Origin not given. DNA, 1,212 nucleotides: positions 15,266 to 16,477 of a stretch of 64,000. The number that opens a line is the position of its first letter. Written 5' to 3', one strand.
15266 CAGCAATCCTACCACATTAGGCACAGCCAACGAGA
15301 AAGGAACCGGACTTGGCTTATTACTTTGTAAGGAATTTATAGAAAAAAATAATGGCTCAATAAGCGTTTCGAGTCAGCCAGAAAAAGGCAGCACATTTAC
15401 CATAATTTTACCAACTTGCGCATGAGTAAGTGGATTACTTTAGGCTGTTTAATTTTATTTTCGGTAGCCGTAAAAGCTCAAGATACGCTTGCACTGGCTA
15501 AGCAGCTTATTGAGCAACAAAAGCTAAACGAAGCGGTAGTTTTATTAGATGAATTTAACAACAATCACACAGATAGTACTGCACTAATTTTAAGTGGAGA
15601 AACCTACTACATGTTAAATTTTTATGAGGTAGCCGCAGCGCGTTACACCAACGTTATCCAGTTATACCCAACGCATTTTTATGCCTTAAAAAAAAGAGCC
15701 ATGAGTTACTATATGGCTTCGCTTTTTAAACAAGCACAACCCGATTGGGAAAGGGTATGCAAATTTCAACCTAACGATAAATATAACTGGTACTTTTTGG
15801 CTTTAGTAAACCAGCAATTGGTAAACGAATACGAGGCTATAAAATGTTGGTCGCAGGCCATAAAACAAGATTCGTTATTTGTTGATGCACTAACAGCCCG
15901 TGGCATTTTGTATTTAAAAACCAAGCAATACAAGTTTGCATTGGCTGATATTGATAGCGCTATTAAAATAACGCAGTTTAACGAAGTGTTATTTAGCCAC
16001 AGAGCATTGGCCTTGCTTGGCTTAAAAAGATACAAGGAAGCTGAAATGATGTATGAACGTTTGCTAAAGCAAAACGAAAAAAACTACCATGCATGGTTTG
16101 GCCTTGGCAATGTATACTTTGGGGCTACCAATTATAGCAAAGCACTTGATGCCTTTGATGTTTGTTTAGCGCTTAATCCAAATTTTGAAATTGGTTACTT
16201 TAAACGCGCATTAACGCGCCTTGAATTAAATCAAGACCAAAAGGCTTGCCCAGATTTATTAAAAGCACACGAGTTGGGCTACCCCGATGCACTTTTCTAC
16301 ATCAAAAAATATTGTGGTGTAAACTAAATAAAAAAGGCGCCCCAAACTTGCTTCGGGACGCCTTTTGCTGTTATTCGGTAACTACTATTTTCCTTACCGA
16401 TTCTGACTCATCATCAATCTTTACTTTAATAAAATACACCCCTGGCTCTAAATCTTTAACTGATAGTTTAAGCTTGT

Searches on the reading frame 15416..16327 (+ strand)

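Call 62: search_protein_families(library=pfam, proteins=[window:15416-16327:+], max_evalue=0.001)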
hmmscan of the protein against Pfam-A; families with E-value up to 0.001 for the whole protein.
window:15416-16327:+ (303 aa): 14 families
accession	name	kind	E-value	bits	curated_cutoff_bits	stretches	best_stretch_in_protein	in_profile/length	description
PF07719.23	TPR_2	-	2.5e-23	80.6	27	1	226-256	3-33/34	Tetratricopeptide repeat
PF00515.34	TPR_1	-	6.9e-18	64.1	27.8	1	226-257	3-34/34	Tetratricopeptide repeat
PF13432.12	TPR_16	-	1.8e-16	60.7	32.7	1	196-255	3-62/65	Tetratricopeptide repeat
PF13414.12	TPR_11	-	4.7e-12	45.8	26.8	0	140-168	12-40/42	TPR repeat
PF13431.12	TPR_17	-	1.7e-11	43.9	24.4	0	213-244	2-33/34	Tetratricopeptide repeat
PF14559.12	TPR_19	-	5.5e-10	39.9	25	1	200-256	1-57/68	Tetratricopeptide repeat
PF13428.12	TPR_14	-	6.1e-10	39.2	23.5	1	196-232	7-43/44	Tetratricopeptide repeat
PF12895.13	ANAPC3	-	9.1e-10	39.1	27.2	1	204-255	3-53/82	Anaphase-promoting complex, cyclosome, subunit 3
PF13174.12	TPR_6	-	4.5e-09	36.8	26.3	0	226-256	2-32/33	Tetratricopeptide repeat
PF23914.1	TPR_CcmH_CycH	-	8e-09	36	42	0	217-283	43-111/158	Cytochrome c-type biogenesis protein H TPR domain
PF13371.12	TPR_9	-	4.1e-08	33.6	35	0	230-281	1-52/73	Tetratricopeptide repeat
PF13181.12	TPR_8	-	3.6e-07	30.3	25.7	0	196-223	7-34/34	Tetratricopeptide repeat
PF13424.12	TPR_12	-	1e-06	29.3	30.1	1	194-253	7-74/77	Tetratricopeptide repeat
PF25062.1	ARM_TT21_N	-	0.00068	19.9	40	1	141-271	81-215/222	Tetratricopeptide repeat protein 21 N-terminal ARM repeat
